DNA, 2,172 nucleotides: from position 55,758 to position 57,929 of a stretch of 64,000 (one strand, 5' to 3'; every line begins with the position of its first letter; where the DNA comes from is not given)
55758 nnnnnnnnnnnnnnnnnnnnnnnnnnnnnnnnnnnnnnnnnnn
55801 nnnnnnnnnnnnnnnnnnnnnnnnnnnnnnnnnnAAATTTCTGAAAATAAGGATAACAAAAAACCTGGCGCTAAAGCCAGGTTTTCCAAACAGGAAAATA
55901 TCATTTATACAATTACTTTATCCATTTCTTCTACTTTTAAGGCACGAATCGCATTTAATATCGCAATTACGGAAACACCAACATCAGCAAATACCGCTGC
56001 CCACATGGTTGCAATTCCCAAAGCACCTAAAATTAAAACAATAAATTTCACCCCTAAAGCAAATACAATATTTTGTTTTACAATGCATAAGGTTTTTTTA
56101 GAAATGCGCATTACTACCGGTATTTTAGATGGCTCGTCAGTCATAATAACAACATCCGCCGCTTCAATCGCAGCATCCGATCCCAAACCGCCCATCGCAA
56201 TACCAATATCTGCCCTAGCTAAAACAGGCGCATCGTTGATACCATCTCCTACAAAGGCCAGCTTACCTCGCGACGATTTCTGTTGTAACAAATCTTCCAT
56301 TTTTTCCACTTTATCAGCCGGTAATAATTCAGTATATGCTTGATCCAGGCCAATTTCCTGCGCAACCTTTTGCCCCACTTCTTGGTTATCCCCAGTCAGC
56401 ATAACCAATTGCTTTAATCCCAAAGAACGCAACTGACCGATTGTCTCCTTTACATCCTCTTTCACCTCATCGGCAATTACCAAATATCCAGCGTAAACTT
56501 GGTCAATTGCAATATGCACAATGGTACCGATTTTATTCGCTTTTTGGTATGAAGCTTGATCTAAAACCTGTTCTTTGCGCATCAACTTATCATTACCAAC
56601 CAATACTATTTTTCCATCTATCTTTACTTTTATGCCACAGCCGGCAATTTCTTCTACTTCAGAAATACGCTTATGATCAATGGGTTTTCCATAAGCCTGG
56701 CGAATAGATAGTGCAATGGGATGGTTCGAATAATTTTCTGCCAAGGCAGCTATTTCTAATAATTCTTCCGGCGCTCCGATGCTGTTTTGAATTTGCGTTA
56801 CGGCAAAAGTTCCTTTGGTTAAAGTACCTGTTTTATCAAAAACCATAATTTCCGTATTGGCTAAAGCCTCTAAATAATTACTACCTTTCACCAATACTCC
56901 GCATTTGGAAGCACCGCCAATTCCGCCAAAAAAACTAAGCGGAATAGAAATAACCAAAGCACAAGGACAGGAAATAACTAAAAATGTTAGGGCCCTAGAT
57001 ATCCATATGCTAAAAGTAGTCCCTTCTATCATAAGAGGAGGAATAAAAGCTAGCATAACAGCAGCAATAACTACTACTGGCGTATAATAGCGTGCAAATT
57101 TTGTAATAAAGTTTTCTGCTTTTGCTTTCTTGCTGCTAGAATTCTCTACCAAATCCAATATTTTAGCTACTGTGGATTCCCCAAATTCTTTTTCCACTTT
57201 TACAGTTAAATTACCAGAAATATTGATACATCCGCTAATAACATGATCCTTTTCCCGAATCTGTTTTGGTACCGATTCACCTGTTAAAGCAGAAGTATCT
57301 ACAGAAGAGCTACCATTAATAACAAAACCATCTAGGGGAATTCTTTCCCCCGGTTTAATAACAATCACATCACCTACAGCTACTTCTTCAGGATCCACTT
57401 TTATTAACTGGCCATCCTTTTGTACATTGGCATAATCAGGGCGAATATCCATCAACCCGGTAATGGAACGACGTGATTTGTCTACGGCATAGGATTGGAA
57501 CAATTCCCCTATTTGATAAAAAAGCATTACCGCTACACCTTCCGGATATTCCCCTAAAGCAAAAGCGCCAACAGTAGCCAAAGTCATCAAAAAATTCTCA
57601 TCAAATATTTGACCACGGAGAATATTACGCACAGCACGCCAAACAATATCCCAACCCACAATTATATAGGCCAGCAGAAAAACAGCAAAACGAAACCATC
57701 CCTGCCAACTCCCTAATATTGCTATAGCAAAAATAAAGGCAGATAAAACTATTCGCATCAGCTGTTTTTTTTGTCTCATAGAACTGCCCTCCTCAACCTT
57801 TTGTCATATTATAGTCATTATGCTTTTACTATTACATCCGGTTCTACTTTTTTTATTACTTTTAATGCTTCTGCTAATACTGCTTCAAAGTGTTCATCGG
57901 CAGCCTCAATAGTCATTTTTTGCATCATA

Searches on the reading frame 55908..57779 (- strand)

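Call 37: search_protein_families(library=pfam, proteins=[window:55908-57779:-])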
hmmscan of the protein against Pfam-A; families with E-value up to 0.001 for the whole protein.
window:55908-57779:- (624 aa): 3 families
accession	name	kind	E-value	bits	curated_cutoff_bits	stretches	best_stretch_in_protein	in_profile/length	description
PF00122.25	E1-E2_ATPase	-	2.1e-50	171.2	28.1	1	113-291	3-179/181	E1-E2 ATPase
PF00702.32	Hydrolase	-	4.7e-28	99.3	26.4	1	311-524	3-191/191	haloacid dehalogenase-like hydrolase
PF08282.18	Hydrolase_3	-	7.1e-05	23.1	20.9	1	488-547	186-245/255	haloacid dehalogenase-like hydrolase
